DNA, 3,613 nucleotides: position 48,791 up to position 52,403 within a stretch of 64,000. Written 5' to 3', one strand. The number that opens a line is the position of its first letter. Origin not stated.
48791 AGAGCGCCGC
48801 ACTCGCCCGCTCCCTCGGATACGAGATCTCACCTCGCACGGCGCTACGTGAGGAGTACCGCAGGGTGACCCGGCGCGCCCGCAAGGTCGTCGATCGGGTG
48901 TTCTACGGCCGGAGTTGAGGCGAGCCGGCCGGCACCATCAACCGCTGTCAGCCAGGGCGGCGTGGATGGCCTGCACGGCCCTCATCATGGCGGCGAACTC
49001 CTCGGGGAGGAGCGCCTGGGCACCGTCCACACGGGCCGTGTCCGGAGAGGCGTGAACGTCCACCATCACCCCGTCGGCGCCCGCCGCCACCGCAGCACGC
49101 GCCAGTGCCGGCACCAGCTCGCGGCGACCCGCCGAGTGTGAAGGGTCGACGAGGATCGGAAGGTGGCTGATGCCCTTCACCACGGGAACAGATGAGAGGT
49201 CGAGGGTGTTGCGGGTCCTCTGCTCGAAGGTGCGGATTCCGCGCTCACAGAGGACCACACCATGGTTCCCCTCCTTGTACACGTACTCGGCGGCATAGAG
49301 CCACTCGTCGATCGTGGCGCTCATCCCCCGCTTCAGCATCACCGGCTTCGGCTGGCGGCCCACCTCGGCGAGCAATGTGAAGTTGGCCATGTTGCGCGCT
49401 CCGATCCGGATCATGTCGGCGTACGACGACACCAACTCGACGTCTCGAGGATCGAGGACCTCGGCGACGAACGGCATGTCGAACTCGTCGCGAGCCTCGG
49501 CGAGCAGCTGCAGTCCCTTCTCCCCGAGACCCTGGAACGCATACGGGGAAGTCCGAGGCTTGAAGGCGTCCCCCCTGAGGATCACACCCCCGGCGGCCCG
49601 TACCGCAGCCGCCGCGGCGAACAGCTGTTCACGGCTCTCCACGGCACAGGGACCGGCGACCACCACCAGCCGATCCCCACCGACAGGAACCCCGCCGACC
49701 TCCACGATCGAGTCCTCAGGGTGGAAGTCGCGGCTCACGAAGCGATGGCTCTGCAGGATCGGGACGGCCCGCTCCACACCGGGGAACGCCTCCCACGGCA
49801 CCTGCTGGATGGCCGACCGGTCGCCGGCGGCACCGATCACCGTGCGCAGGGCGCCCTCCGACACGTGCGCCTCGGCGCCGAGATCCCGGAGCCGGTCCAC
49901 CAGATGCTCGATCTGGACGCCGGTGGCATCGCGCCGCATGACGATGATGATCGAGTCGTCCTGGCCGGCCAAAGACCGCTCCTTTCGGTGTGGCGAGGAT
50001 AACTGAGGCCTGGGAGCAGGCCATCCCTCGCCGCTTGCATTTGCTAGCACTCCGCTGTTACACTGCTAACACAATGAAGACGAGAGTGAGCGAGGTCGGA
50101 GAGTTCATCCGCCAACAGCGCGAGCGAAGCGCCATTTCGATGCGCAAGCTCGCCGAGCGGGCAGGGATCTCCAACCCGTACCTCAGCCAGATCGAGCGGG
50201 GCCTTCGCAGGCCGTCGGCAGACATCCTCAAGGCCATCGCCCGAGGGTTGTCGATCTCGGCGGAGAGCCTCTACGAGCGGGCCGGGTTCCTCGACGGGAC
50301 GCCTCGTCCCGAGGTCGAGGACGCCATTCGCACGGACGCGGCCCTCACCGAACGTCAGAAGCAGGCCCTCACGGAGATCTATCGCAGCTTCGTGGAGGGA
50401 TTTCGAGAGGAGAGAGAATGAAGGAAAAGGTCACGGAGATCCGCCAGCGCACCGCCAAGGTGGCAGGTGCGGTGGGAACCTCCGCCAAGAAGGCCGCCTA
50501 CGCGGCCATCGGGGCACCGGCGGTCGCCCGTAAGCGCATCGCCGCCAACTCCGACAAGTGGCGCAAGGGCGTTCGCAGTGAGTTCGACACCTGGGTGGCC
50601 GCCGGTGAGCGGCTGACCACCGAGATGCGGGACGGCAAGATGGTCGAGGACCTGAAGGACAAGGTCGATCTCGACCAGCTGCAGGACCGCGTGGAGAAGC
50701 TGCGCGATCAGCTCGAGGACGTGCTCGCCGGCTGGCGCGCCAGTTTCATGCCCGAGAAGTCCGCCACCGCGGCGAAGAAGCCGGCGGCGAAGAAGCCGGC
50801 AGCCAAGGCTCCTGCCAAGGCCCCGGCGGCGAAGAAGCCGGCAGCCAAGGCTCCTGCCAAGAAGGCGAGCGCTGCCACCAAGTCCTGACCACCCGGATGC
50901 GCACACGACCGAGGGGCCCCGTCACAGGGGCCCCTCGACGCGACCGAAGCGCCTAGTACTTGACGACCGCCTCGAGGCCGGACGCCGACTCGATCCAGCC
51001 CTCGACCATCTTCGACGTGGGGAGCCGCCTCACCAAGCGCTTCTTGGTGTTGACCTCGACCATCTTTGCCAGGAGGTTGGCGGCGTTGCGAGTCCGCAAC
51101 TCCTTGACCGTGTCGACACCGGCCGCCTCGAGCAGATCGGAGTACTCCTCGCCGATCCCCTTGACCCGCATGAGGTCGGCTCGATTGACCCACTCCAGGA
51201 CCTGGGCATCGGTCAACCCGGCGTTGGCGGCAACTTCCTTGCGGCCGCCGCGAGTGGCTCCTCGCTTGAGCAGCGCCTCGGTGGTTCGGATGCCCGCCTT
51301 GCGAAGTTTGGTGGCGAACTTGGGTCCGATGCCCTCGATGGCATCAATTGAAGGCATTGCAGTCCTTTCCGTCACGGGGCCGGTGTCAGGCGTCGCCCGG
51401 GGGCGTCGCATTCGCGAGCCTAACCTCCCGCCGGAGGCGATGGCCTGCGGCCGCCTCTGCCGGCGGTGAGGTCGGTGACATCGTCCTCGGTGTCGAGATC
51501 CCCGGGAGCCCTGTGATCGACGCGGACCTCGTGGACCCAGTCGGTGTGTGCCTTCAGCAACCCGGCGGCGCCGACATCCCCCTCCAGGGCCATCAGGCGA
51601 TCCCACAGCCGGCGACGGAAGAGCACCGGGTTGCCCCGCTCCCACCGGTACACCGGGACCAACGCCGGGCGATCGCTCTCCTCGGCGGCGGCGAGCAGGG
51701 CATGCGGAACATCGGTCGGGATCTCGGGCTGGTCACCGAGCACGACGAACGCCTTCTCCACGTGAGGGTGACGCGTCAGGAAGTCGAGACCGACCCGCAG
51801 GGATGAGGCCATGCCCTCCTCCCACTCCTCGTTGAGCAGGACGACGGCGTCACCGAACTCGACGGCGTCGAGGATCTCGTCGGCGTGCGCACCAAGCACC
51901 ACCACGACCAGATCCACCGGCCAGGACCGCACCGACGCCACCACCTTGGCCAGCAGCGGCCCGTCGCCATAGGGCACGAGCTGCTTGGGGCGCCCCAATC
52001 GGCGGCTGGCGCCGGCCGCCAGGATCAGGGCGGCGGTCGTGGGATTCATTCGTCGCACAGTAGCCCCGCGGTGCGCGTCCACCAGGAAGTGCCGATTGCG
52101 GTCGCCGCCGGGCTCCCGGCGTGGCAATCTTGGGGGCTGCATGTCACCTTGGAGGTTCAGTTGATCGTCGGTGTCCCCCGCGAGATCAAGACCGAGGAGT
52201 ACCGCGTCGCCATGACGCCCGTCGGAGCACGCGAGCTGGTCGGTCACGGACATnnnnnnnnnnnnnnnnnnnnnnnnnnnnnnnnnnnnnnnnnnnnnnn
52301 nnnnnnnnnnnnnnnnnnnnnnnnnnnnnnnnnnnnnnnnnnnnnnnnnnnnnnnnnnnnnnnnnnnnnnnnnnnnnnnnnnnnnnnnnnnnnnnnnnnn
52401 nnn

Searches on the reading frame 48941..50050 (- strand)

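Call 37: search_protein_families(library=pfam, proteins=[window:48941-50050:-], max_evalue=0.01)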
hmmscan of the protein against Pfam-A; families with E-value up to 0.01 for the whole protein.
window:48941-50050:- (370 aa): 3 families
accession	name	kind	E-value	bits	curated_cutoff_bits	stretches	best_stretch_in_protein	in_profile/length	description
PF00793.26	DAHP_synth_1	-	3.1e-79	266.1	25.5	1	124-360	13-262/270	DAHP synthetase I family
PF18152.6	DAHP_snth_FXD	-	2.5e-18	66.1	27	1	35-100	2-67/67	DAHP synthase ferredoxin-like domain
PF03102.20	NeuB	-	6.6e-10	39.3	22.1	1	176-368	54-238/241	NeuB family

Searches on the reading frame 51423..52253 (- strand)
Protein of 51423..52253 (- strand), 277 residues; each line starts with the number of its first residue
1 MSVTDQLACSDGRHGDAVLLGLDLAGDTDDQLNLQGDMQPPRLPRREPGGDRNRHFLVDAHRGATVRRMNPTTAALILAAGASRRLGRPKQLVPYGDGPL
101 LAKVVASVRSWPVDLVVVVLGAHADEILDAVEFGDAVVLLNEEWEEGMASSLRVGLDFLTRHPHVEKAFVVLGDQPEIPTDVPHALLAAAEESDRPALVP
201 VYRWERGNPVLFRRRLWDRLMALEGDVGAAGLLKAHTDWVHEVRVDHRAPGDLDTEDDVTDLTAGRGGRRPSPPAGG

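Call 23: search_protein_families(library=pfam, proteins=[window:51423-52253:-], max_evalue=0.001)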
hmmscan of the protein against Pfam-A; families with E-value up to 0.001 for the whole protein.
window:51423-52253:- (277 aa): 2 families
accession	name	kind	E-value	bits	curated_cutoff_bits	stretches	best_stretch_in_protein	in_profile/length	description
PF12804.13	NTP_transf_3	-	8.8e-38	130.4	27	1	75-237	1-158/160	MobA-like NTP transferase domain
PF00483.29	NTP_transferase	-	0.00013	22.1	21.2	1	75-194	2-129/245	Nucleotidyl transferase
